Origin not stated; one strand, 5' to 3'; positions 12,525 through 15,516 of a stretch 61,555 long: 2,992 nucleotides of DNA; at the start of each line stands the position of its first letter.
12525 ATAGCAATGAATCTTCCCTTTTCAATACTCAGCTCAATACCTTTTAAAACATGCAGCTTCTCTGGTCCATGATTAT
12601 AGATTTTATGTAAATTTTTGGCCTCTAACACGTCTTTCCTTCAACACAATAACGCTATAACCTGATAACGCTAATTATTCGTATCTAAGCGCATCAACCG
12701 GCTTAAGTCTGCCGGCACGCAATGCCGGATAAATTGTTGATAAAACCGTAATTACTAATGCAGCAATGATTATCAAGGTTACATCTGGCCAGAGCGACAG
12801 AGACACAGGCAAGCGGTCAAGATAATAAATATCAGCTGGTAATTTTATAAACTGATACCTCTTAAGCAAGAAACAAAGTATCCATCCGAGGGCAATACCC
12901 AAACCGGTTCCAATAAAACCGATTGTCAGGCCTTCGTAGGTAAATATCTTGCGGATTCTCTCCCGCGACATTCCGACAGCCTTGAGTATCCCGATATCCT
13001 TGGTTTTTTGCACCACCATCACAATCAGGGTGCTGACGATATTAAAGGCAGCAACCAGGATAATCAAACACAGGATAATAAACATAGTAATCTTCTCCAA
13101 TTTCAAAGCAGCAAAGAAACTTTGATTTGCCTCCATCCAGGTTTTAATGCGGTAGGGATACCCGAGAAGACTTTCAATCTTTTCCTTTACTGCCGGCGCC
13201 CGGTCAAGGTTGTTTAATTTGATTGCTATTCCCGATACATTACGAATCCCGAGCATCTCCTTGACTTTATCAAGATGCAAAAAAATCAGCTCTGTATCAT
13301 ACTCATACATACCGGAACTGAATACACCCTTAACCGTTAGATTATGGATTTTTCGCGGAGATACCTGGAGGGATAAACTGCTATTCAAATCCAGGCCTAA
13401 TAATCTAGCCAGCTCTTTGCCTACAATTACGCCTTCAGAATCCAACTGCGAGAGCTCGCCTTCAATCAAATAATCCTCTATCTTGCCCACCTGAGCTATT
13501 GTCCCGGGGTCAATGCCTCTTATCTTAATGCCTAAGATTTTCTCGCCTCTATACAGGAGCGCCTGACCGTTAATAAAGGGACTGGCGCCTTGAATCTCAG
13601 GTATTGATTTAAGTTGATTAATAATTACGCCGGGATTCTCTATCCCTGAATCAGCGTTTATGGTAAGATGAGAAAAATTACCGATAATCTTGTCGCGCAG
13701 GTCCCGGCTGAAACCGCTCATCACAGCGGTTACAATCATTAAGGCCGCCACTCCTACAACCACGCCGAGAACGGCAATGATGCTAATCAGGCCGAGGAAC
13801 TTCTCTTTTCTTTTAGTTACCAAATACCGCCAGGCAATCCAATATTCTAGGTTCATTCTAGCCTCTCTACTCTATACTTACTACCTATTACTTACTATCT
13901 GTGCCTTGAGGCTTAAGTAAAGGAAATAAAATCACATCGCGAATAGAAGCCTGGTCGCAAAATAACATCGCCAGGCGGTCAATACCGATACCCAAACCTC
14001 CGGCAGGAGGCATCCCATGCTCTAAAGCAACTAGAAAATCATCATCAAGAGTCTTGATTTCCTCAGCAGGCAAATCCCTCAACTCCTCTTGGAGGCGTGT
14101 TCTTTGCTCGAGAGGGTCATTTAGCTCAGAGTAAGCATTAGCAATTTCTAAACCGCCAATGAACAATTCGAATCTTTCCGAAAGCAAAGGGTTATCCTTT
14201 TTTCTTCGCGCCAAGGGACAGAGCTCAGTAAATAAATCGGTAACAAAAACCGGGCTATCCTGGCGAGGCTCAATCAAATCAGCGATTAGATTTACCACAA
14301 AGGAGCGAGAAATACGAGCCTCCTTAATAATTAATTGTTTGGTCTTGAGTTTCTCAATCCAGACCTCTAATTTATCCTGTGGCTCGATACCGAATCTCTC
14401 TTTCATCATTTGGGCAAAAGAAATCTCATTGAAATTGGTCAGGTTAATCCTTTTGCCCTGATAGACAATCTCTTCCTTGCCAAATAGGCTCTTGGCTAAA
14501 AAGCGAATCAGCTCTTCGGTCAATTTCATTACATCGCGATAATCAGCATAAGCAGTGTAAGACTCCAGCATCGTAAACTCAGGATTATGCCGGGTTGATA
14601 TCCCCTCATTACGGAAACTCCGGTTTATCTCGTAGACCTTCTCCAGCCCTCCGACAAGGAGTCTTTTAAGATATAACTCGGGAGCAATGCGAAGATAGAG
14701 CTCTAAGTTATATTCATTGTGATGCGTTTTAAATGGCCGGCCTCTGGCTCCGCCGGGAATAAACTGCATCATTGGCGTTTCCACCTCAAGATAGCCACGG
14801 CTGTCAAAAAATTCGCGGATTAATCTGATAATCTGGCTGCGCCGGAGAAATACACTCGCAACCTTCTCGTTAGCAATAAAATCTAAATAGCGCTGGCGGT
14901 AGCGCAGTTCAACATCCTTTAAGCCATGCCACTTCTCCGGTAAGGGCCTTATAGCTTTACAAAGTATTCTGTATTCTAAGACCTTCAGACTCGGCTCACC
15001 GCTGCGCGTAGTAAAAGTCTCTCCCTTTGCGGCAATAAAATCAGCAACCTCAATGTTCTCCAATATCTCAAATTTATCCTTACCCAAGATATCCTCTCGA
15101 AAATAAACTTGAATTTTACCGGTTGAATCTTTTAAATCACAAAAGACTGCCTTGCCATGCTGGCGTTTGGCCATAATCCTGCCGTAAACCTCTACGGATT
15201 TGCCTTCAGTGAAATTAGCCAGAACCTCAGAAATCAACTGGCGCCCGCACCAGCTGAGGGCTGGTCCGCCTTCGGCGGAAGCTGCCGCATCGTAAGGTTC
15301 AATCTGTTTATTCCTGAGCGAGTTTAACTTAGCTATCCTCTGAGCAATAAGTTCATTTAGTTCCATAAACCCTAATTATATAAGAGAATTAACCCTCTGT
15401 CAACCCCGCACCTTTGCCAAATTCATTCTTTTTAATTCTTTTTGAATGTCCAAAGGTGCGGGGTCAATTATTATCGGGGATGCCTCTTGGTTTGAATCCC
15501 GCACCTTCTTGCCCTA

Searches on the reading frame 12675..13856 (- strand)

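Call 18: search_protein_families(library=ncbifam, max_evalue=1e-20, proteins=[window:12675-13856:-])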
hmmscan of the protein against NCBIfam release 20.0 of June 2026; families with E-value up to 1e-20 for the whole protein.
window:12675-13856:- (393 aa): 4 families
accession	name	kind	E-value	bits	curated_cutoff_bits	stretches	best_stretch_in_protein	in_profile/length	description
TIGR02212.1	lolCE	equivalog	5.1e-100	335.3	362.45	1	3-393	2-411/411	lipoprotein-releasing ABC transporter permease subunit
NF008357.0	PRK11146.1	exception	4e-63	213.7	439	1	1-390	3-411/414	lipoprotein-releasing ABC transporter permease subunit LolE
TIGR02213.1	lolE_release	exception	2e-58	198.2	540.35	1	3-390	2-408/411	lipoprotein-releasing ABC transporter permease subunit LolE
NF008076.0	PRK10814.1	exception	3.4e-48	164.6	473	1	5-393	7-399/399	lipoprotein-releasing ABC transporter permease subunit LolC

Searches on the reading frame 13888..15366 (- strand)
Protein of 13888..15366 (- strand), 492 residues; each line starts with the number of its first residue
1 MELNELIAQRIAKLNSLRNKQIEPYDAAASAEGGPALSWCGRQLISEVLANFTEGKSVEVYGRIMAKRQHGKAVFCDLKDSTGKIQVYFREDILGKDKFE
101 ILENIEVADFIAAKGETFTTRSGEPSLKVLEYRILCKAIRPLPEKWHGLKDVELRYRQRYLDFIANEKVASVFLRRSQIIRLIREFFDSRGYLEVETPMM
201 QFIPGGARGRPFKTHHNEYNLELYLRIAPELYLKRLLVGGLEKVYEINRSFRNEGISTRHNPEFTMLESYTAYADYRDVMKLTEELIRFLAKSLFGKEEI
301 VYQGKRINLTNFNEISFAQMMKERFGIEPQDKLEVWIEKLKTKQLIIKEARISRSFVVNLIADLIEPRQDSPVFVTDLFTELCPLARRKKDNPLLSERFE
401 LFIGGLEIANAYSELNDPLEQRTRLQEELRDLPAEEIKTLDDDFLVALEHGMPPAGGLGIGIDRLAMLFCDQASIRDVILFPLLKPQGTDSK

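Call 18: search_protein_families(library=ncbifam, max_evalue=1e-20, proteins=[window:13888-15366:-])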
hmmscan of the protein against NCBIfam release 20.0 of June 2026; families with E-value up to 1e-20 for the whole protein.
window:13888-15366:- (492 aa): 13 families
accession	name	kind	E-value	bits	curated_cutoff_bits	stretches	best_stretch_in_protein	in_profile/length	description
NF001756.1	PRK00484.1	subfamily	3e-176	586.9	468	1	4-487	1-488/488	lysine--tRNA ligase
TIGR00499.1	lysS_bact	equivalog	4.1e-166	553.5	427.6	1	3-487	2-495/496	lysine--tRNA ligase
NF002821.0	PRK02983.1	equivalog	7.3e-145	484.5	742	1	5-487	620-1101/1102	bifunctional lysylphosphatidylglycerol synthetase/lysine--tRNA ligase LysX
NF009101.0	PRK12445.1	subfamily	3.7e-132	441.4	1026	1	58-487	68-504/505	lysine--tRNA ligase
TIGR00462.1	genX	equivalog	2e-71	240.9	286.9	1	175-481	3-304/304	EF-P lysine aminoacylase EpmA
NF006828.0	PRK09350.1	equivalog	4.5e-62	210.2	264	1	171-483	14-322/325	elongation factor P--(R)-beta-lysine ligase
TIGR00459.1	aspS_bact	equivalog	6.1e-50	170.1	373.85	1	49-331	10-287/586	aspartate--tRNA ligase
NF001750.0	PRK00476.1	equivalog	2.4e-48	164.9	443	1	49-328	12-289/590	aspartate--tRNA ligase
NF003483.0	PRK05159.1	equivalog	1.1e-45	156.4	353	1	43-482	6-430/438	aspartate--tRNA(Asn) ligase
TIGR00458.1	aspS_nondisc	equivalog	2.1e-42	145.6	368.4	1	53-482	10-420/428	aspartate--tRNA(Asn) ligase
NF009460.0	PRK12820.1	equivalog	4.1e-32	111.1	1379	0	153-288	154-288/723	bifunctional aspartyl-tRNA synthetase/aspartyl/glutamyl-tRNA amidotransferase subunit C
TIGR00457.1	asnS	equivalog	9.8e-30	103.7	342.6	1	49-483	8-448/455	asparagine--tRNA ligase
NF003037.0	PRK03932.1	equivalog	8e-29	100.9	414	1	44-483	5-444/451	asparagine--tRNA ligase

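Call 19: find_encoding_contigs(protein=window:13888-15366:-, flank=1000, max_places=5)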
Protein window:13888-15366:- (492 aa): 1 contig read that carries it; 1 place shown.
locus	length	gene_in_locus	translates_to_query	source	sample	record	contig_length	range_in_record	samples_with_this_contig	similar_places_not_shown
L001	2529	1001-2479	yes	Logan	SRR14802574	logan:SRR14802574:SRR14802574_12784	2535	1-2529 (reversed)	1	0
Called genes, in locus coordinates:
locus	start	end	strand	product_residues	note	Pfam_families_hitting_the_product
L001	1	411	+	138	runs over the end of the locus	?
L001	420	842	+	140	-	PF07610:DUF1573, PF22544:HYDIN_VesB_CFA65-like_Ig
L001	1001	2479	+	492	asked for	PF01336:tRNA_anti-codon, PF00152:tRNA-synt_2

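Call 30: find_homologous_proteins(query=window:13888-15366:-, max_evalue=1e-100)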
Query window:13888-15366:- (492 aa): 7953 proteins with E <= 1e-100 among 8000 candidates; the best 120 are listed.
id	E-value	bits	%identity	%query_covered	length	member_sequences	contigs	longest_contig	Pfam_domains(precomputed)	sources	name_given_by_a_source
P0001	0.0e+0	1099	100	100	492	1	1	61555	PF01336.32,PF00152.26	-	-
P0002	1.6e-269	913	83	99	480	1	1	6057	PF01336.32,PF00152.26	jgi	jgi:lysyl-tRNA synthetase class 2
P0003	2.6e-267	905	80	99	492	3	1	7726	PF01336.32,PF00152.26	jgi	-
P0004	4.7e-267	904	83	99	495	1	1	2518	PF01336.32,PF00152.26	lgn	-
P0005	2.1e-266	902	81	99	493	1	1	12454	PF01336.32,PF00152.26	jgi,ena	-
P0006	2.7e-261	885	79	100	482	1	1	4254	PF01336.32,PF00152.26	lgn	-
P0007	6.4e-261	884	82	99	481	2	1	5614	PF01336.32,PF00152.26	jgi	jgi:lysyl-tRNA synthetase class 2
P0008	1.4e-260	883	80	100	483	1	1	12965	PF01336.32,PF00152.26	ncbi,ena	-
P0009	5.8e-260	881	80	99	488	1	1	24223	PF01409.26,PF01336.32,PF00152.26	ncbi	ncbi:MAG: lysine--tRNA ligase [Candidatus Omnitrophota bacterium]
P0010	1.2e-258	877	80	99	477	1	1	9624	PF01336.32,PF00152.26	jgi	jgi:lysyl-tRNA synthetase class 2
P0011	2.5e-258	876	80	99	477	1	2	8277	PF01409.26,PF01336.32,PF00152.26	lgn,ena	-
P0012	3.0e-258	875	81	99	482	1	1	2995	PF01336.32,PF00152.26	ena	-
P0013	3.6e-258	875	79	99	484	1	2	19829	PF01336.32,PF00152.26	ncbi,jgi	ncbi:MAG: lysine--tRNA ligase [Candidatus Omnitrophota bacterium]|jgi:lysyl-tRNA synthetase class 2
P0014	9.2e-257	871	80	99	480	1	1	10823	PF01336.32,PF00152.26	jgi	jgi:lysyl-tRNA synthetase class 2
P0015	3.8e-255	865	80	99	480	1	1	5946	PF01336.32,PF00152.26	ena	-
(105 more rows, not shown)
